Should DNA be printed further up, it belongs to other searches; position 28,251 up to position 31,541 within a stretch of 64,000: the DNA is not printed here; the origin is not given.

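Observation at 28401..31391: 996-aa GT2-GT4-GT4 triple glycosyltransferase fusion heading a cell-envelope glycan locus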

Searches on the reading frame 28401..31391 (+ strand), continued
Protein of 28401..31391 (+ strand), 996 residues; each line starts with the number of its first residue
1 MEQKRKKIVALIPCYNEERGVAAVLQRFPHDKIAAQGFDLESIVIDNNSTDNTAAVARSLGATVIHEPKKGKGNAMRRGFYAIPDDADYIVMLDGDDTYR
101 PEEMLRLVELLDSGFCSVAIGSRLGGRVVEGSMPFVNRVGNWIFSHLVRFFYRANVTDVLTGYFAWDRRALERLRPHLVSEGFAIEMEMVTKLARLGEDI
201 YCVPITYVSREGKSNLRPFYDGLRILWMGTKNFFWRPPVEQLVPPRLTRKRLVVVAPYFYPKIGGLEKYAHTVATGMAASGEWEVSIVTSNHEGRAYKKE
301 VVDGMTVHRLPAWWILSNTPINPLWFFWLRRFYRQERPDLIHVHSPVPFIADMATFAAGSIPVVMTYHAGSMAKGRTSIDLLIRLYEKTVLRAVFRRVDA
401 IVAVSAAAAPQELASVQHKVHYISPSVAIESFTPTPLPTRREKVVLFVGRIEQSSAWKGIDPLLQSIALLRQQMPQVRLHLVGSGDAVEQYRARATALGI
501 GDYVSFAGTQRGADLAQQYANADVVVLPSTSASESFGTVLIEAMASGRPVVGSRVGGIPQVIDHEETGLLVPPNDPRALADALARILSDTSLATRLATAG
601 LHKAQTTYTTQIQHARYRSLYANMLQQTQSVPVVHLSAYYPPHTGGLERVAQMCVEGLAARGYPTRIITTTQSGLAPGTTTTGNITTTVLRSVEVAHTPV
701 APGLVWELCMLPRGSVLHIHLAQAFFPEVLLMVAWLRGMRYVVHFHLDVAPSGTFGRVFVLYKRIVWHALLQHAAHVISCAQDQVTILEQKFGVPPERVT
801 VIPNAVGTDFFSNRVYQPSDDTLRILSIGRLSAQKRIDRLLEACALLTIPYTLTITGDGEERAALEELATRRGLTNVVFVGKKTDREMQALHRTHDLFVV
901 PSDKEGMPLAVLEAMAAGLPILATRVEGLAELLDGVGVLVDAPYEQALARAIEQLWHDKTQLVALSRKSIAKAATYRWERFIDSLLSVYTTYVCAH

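Call 31: find_encoding_contigs(protein=P0115, flank=10000, max_places=1)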
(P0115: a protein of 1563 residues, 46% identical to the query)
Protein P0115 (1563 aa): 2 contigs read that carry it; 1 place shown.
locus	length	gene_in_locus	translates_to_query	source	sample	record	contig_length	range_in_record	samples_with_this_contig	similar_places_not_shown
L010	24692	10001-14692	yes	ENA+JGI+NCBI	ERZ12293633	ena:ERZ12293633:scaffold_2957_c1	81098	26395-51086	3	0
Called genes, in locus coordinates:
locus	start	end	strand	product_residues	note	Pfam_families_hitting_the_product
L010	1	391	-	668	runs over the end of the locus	PF00753:Lactamase_B, PF12706:Lactamase_B_2, PF22505:RNase_J_b_CASP, PF17770:RNase_J_C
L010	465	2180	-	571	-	PF00496:SBP_bac_5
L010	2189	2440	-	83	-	PF03840:SecG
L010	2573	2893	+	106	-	PF00166:Cpn10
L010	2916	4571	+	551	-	PF00118:Cpn60_TCP1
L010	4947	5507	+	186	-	PF04011:LemA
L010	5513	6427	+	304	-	PF01435:Peptidase_M48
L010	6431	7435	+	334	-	PF00188:CAP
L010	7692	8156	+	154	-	PF07760:DUF1616 (weak)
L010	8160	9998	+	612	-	PF00535:Glycos_transf_2, PF13641:Glyco_tranf_2_3 (weak), PF13579:Glyco_trans_4_4 (faint), PF13439:Glyco_transf_4, PF20706:GT4-conflict, PF00534:Glycos_transf_1, PF13692:Glyco_trans_1_4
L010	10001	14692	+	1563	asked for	PF13439:Glyco_transf_4, PF13477:Glyco_trans_4_2, PF13579:Glyco_trans_4_4, PF00534:Glycos_transf_1, PF13692:Glyco_trans_1_4, PF13439:Glyco_transf_4, PF13579:Glyco_trans_4_4, PF00534:Glycos_transf_1, +3 more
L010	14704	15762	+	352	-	PF00535:Glycos_transf_2, PF10111:Glyco_tranf_2_2 (faint), PF13641:Glyco_tranf_2_3, PF13632:Glyco_trans_2_3, PF13506:Glyco_transf_21 (weak)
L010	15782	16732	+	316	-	PF04230:PS_pyruv_trans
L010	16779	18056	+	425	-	PF00150:Cellulase, PF01229:Glyco_hydro_39 (weak)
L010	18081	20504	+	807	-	PF13231:PMT_2 (weak), PF09971:DUF2206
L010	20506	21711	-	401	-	PF13440:Polysacc_synt_3 (weak)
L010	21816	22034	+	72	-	-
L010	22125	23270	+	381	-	-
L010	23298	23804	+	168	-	PF02643:DUF192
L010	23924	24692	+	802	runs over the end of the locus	PF03477:ATP-cone, PF02867:Ribonuc_red_lgC (faint), PF17975:RNR_Alpha, PF21995:RNR-II_ins_dom (weak)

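Call 37: find_encoding_contigs(protein=P0039, flank=10000, max_places=1)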
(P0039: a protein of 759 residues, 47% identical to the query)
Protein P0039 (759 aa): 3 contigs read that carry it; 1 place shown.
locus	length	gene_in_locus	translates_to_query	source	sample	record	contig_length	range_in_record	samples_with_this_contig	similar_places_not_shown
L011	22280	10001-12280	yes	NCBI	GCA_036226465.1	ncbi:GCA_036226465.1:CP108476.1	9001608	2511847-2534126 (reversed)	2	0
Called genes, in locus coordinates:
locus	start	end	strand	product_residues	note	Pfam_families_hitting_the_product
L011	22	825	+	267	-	PF00535:Glycos_transf_2, PF13641:Glyco_tranf_2_3 (weak)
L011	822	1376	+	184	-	-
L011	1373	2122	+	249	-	PF01522:Polysacc_deac_1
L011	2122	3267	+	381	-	PF20706:GT4-conflict, PF13439:Glyco_transf_4, PF00534:Glycos_transf_1, PF13692:Glyco_trans_1_4, PF13524:Glyco_trans_1_2 (weak)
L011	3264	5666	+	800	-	PF09971:DUF2206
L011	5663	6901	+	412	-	PF20706:GT4-conflict (weak), PF13439:Glyco_transf_4, PF13579:Glyco_trans_4_4, PF00534:Glycos_transf_1, PF13692:Glyco_trans_1_4, PF13524:Glyco_trans_1_2 (weak)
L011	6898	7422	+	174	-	-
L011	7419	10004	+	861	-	PF01943:Polysacc_synt, PF13440:Polysacc_synt_3, PF04230:PS_pyruv_trans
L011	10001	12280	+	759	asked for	PF13439:Glyco_transf_4, PF13477:Glyco_trans_4_2, PF13579:Glyco_trans_4_4, PF00534:Glycos_transf_1, PF13692:Glyco_trans_1_4, PF13524:Glyco_trans_1_2, PF13439:Glyco_transf_4, PF20706:GT4-conflict, +5 more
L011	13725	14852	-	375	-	PF03824:NicO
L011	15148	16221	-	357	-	PF00814:TsaD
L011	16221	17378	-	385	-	PF03824:NicO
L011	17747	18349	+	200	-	PF00081:Sod_Fe_N, PF02777:Sod_Fe_C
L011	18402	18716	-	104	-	-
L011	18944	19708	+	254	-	-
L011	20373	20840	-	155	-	PF00293:NUDIX, PF14815:NUDIX_4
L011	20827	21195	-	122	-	-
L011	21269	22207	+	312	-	PF19086:Terpene_syn_C_2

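Call 42: find_encoding_contigs(protein=P0078, flank=10000, max_places=1)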
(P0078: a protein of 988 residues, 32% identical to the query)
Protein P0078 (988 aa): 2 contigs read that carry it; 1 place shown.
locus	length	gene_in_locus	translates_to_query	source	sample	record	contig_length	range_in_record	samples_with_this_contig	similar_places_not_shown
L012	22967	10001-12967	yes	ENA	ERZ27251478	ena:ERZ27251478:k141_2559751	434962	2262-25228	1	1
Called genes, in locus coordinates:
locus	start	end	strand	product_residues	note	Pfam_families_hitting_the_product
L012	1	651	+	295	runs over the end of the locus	PF13177:DNA_pol3_delta2, PF13401:AAA_22 (faint), PF00004:AAA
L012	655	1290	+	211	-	PF23914:TPR_CcmH_CycH (faint), PF07719:TPR_2 (faint), PF13176:TPR_7 (faint), PF13424:TPR_12 (faint), PF13428:TPR_14 (faint), PF21033:RMD1-3 (faint), PF13414:TPR_11 (weak), PF00515:TPR_1 (weak), +6 more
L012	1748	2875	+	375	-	PF13439:Glyco_transf_4, PF00534:Glycos_transf_1, PF13692:Glyco_trans_1_4, PF13524:Glyco_trans_1_2 (weak), PF26337:Gtf3_C (weak)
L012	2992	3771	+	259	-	PF12833:HTH_18, PF00165:HTH_AraC (weak), PF12833:HTH_18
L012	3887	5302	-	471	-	-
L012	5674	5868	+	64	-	PF04024:PspC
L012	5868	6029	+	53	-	PF00471:Ribosomal_L33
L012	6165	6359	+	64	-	PF02416:TatA_B_E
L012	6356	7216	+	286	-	PF00902:TatC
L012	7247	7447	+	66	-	-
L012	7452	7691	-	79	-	PF13560:HTH_31, PF12844:HTH_19 (weak), PF01381:HTH_3, PF13413:HTH_25 (weak)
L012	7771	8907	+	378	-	PF00989:PAS, PF08448:PAS_4 (weak), PF13426:PAS_9 (weak), PF00512:HisKA, PF02518:HATPase_c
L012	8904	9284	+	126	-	PF00072:Response_reg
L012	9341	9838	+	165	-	PF07760:DUF1616 (weak)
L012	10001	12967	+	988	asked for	PF00535:Glycos_transf_2, PF13641:Glyco_tranf_2_3, PF13439:Glyco_transf_4, PF13579:Glyco_trans_4_4, PF20706:GT4-conflict, PF00534:Glycos_transf_1, PF13692:Glyco_trans_1_4, PF13439:Glyco_transf_4, +6 more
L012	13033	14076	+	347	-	PF13439:Glyco_transf_4, PF13579:Glyco_trans_4_4, PF20706:GT4-conflict, PF00534:Glycos_transf_1, PF13692:Glyco_trans_1_4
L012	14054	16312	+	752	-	PF09971:DUF2206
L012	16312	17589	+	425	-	PF01943:Polysacc_synt, PF13440:Polysacc_synt_3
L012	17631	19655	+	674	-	PF12708:Pect-lyase_RHGA_epim, PF22842:Pel9A-like_beta_helix (weak)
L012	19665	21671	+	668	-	PF12708:Pect-lyase_RHGA_epim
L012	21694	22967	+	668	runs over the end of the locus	PF12708:Pect-lyase_RHGA_epim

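Call 43: find_encoding_contigs(protein=P0007, flank=10000, max_places=1)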
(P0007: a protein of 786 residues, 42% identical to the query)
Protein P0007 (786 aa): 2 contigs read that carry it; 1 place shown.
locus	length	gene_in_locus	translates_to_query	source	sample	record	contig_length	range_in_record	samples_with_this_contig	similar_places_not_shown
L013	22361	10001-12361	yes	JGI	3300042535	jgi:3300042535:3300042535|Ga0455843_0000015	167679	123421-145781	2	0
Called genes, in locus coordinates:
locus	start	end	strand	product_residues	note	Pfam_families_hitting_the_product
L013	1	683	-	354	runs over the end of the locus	PF03462:PCRF, PF00472:RF-1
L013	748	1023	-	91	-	PF01197:Ribosomal_L31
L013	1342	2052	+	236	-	PF00318:Ribosomal_S2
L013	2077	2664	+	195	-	PF00889:EF_TS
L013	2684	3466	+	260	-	PF04468:PSP1, PF28472:PSP1_3rd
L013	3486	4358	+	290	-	PF13414:TPR_11 (faint), PF00515:TPR_1 (weak), PF07719:TPR_2 (weak)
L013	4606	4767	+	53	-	PF00471:Ribosomal_L33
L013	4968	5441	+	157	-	PF00293:NUDIX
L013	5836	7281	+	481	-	PF01229:Glyco_hydro_39 (faint)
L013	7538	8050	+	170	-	-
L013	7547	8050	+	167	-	-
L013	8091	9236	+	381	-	PF13439:Glyco_transf_4, PF13579:Glyco_trans_4_4 (weak), PF20706:GT4-conflict, PF00534:Glycos_transf_1, PF13692:Glyco_trans_1_4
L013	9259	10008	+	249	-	PF01522:Polysacc_deac_1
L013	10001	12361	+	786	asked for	PF13439:Glyco_transf_4, PF13477:Glyco_trans_4_2, PF13579:Glyco_trans_4_4, PF20706:GT4-conflict, PF00534:Glycos_transf_1, PF13692:Glyco_trans_1_4, PF13439:Glyco_transf_4, PF13579:Glyco_trans_4_4, +4 more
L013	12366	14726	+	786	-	PF13231:PMT_2 (weak), PF09971:DUF2206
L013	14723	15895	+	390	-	PF13439:Glyco_transf_4, PF13477:Glyco_trans_4_2, PF13579:Glyco_trans_4_4, PF20706:GT4-conflict, PF00534:Glycos_transf_1, PF13692:Glyco_trans_1_4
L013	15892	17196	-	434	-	PF01943:Polysacc_synt, PF13440:Polysacc_synt_3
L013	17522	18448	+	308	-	PF01073:3Beta_HSD, PF01370:Epimerase, PF02719:Polysacc_synt_2, PF04321:RmlD_sub_bind, PF13460:NAD_binding_10 (weak), PF16363:GDP_Man_Dehyd, PF07993:NAD_binding_4 (weak)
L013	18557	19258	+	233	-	PF01479:S4, PF00849:PseudoU_synth_2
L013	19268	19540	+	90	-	PF01713:Smr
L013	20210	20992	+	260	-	-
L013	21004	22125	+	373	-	PF00145:DNA_methylase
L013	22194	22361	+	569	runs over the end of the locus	-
